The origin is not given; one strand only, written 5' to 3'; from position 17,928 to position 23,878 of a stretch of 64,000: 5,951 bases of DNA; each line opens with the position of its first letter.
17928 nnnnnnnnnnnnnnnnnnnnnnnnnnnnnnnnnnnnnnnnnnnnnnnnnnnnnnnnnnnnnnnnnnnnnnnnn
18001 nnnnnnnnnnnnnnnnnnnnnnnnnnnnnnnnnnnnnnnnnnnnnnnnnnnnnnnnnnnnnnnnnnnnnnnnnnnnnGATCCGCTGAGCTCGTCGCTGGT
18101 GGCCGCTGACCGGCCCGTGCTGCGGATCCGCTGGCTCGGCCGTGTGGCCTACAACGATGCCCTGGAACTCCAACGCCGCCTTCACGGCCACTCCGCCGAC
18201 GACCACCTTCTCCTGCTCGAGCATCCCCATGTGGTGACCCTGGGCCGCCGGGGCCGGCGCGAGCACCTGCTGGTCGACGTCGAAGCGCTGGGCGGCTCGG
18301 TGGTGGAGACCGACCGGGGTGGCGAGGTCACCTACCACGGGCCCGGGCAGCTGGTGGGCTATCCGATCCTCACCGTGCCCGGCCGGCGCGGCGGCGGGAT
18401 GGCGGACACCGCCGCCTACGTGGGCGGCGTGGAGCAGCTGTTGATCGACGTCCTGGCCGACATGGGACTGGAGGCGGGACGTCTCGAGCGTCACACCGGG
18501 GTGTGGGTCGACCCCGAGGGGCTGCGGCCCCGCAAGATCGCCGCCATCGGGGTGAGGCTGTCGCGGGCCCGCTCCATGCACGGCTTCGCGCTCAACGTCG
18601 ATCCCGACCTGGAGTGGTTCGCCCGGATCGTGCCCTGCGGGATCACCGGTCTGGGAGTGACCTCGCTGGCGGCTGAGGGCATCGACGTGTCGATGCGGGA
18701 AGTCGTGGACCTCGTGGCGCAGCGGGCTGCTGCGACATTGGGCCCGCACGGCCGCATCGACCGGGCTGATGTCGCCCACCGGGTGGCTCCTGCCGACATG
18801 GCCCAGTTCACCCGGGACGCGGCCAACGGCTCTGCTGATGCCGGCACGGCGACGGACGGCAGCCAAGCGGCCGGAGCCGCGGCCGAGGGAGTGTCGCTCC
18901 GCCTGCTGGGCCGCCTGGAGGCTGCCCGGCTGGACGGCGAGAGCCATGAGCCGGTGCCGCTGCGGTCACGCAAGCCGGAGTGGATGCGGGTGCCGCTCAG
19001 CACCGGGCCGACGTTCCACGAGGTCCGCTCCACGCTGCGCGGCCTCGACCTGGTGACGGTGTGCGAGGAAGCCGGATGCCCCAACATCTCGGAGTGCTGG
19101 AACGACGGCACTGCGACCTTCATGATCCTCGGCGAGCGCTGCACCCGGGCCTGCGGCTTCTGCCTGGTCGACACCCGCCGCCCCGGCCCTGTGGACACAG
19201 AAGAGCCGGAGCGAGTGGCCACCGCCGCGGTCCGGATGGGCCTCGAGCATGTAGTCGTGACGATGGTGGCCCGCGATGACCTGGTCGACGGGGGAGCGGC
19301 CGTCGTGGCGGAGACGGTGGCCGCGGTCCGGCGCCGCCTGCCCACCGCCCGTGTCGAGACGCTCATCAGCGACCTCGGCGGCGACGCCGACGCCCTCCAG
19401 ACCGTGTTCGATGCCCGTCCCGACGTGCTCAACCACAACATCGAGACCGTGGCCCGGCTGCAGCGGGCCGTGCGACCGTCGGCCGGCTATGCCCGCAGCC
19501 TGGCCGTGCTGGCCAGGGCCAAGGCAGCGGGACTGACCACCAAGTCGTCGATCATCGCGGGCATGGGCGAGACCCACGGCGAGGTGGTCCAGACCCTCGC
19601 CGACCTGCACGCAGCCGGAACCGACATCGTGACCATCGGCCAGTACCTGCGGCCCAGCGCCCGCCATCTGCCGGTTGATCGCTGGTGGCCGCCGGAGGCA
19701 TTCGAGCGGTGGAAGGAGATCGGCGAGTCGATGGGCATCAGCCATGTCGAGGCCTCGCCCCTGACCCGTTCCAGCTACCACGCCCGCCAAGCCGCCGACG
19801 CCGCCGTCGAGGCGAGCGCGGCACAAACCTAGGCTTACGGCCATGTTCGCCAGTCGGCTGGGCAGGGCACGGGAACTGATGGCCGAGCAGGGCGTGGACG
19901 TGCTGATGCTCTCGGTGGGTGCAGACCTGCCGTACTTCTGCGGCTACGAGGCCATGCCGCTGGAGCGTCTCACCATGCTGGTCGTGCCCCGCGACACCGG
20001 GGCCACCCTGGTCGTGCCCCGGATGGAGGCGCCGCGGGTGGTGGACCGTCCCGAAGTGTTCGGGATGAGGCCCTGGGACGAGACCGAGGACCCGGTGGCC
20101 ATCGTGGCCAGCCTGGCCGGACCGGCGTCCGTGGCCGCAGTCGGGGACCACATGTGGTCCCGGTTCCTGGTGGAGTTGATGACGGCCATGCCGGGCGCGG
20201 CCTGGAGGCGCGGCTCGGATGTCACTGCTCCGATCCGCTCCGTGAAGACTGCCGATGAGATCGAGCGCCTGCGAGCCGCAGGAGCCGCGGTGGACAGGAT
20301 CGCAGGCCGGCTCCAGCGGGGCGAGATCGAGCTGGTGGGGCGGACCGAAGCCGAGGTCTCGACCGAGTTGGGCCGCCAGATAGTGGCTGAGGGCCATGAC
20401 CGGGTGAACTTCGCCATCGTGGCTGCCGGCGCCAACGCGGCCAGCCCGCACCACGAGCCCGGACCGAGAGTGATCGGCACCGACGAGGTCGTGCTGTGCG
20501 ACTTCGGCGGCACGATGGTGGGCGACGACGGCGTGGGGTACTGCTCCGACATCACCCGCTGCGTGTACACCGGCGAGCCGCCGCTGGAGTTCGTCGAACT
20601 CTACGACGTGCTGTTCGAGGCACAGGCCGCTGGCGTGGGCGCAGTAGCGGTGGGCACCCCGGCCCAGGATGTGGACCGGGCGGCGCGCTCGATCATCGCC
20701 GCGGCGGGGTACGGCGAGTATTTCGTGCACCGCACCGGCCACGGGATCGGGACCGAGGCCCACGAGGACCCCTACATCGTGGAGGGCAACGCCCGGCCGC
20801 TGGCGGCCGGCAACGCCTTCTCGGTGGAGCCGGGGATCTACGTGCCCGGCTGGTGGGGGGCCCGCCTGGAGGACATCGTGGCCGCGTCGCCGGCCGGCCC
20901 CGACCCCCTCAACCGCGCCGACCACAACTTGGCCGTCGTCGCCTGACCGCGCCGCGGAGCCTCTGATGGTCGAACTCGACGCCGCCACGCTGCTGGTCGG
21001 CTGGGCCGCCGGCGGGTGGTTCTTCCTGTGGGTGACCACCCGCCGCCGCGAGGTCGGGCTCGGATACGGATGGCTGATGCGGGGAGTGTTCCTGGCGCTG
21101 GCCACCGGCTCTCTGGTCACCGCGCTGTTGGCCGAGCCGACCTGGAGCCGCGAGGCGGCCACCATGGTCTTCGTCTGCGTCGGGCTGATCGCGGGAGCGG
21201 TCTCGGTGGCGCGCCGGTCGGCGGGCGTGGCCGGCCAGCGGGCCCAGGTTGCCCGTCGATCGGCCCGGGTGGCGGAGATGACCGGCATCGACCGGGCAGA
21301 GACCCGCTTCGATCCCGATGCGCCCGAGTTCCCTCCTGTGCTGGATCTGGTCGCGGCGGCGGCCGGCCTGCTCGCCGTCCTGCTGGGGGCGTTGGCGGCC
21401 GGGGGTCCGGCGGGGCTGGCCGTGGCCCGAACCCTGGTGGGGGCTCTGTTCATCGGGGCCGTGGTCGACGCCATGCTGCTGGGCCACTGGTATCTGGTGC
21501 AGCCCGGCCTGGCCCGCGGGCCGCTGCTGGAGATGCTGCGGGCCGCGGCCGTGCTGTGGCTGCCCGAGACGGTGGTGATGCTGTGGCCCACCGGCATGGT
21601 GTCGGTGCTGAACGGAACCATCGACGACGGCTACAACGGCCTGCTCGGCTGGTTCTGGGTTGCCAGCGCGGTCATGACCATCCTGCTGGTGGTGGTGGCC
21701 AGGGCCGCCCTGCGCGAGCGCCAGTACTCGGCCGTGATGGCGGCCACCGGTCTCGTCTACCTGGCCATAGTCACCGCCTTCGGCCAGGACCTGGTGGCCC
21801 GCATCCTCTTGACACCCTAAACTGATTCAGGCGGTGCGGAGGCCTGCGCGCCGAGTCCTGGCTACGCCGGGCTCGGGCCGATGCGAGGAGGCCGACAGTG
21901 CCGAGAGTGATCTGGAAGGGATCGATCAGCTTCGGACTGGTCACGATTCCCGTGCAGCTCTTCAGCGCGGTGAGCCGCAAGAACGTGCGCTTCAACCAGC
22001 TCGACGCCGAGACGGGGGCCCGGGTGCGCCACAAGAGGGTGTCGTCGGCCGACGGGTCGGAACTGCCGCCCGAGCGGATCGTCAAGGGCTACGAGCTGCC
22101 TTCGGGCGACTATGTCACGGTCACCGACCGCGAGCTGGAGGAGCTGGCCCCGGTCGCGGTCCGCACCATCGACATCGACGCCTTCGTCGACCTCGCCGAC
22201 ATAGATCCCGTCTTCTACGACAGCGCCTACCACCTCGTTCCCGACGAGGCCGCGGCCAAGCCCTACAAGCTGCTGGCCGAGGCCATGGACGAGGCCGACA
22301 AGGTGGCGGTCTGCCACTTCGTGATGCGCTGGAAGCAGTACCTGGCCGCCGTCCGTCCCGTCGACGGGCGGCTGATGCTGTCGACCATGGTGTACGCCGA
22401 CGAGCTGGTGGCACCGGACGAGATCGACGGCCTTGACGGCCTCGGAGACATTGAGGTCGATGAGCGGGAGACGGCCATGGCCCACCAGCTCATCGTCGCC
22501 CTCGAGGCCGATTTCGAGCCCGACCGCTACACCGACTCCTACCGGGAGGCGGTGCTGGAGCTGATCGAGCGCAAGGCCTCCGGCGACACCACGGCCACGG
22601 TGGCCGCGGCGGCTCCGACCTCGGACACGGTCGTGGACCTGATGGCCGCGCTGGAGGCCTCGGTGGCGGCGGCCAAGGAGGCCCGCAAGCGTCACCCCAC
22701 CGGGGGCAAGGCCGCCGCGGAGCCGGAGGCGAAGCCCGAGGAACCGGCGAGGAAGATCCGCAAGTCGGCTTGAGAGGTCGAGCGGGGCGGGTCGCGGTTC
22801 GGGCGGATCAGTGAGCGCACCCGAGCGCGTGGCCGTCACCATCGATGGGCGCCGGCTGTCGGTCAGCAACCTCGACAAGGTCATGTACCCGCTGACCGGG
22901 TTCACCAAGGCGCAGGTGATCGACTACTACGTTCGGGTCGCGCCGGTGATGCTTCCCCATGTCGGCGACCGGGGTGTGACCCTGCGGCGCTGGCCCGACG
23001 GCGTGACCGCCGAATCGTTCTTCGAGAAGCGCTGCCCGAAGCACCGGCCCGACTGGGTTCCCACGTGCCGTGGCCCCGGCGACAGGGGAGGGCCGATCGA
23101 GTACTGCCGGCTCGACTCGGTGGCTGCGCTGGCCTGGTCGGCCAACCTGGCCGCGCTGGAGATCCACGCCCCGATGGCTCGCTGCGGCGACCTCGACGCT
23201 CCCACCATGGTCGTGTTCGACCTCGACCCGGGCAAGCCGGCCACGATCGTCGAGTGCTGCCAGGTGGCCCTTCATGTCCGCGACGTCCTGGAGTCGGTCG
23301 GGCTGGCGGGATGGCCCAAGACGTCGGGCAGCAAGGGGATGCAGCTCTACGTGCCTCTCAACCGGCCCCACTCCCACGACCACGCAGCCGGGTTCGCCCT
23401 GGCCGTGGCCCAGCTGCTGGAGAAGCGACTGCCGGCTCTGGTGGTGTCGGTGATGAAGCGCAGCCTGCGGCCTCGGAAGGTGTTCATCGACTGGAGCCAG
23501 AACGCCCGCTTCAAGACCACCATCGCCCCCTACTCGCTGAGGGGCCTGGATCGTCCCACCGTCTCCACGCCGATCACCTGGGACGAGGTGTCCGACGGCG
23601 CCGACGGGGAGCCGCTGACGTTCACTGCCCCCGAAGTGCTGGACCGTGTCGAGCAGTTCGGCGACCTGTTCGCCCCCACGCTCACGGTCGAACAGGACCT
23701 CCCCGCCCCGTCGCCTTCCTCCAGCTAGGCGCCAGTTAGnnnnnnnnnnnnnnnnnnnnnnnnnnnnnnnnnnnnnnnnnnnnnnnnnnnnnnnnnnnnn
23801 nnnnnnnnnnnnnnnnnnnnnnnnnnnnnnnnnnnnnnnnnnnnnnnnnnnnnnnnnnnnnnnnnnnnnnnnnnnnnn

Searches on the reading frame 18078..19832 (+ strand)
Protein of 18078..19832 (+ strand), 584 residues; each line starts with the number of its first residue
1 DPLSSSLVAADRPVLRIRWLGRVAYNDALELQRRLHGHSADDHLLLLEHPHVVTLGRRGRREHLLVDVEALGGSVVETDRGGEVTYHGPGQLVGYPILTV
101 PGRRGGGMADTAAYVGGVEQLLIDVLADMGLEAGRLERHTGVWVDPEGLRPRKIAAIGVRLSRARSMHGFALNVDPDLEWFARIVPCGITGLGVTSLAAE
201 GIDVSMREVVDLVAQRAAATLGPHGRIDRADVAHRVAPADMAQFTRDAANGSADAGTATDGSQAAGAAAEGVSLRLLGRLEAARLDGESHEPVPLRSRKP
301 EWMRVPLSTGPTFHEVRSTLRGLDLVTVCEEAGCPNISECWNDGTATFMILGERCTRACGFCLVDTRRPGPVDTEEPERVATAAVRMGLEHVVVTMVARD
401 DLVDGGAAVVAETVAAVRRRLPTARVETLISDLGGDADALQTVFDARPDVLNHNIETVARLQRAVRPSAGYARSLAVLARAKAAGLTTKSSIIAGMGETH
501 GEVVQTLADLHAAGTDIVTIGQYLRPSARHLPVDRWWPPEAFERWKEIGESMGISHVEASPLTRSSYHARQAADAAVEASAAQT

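Call 24: search_protein_families(library=pfam, proteins=[window:18078-19832:+], max_evalue=0.001)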
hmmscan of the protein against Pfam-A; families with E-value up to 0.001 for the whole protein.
window:18078-19832:+ (584 aa): 3 families
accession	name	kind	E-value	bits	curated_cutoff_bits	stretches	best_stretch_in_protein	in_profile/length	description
PF21948.1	LplA-B_cat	-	5e-39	134.8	27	1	25-215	2-197/200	Lipoyl protein ligase A/B catalytic domain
PF04055.27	Radical_SAM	-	2.1e-17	64.2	29.5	1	349-509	1-165/166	Radical SAM superfamily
PF16881.10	LIAS_N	-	8.1e-08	33.1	27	1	285-334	47-96/96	N-terminal domain of lipoyl synthase of Radical_SAM family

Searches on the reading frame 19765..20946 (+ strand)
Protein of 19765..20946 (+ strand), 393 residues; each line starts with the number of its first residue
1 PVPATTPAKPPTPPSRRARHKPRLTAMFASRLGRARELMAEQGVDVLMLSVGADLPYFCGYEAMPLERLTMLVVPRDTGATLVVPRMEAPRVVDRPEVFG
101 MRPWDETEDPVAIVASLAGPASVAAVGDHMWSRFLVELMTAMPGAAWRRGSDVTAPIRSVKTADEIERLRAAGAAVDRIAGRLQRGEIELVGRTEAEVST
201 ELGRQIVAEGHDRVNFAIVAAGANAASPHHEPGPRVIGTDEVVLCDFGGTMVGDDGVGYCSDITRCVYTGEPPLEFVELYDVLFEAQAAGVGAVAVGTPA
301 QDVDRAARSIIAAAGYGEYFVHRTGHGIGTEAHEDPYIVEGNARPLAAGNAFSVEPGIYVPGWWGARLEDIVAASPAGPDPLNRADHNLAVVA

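Call 24: search_protein_families(library=pfam, proteins=[window:19765-20946:+], max_evalue=0.001)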
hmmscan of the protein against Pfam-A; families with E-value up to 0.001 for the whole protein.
window:19765-20946:+ (393 aa): 2 families
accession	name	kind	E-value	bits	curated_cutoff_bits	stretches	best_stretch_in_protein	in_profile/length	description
PF00557.29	Peptidase_M24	-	6e-50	170.3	23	1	168-373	2-205/208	Metallopeptidase family M24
PF01321.24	Creatinase_N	-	6.6e-14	53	22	1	31-160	1-128/128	Creatinase/Prolidase N-terminal domain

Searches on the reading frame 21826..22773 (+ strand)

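Call 24: search_protein_families(library=pfam, proteins=[window:21826-22773:+], max_evalue=0.001)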
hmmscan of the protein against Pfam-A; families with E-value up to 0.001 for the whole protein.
window:21826-22773:+ (315 aa): 1 family
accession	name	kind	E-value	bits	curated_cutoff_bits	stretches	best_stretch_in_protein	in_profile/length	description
PF02735.22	Ku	-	2.5e-45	155.2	25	1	35-195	1-173/190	Ku70/Ku80 beta-barrel domain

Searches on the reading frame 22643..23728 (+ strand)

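Call 24: search_protein_families(library=pfam, proteins=[window:22643-23728:+], max_evalue=0.001)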
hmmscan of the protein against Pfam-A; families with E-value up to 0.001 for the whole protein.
window:22643-23728:+ (361 aa): 1 family
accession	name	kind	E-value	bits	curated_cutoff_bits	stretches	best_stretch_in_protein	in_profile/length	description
PF21686.3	LigD_Prim-Pol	-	3.2e-87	292.7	27.4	1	88-343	1-254/254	LigD, primase-polymerase domain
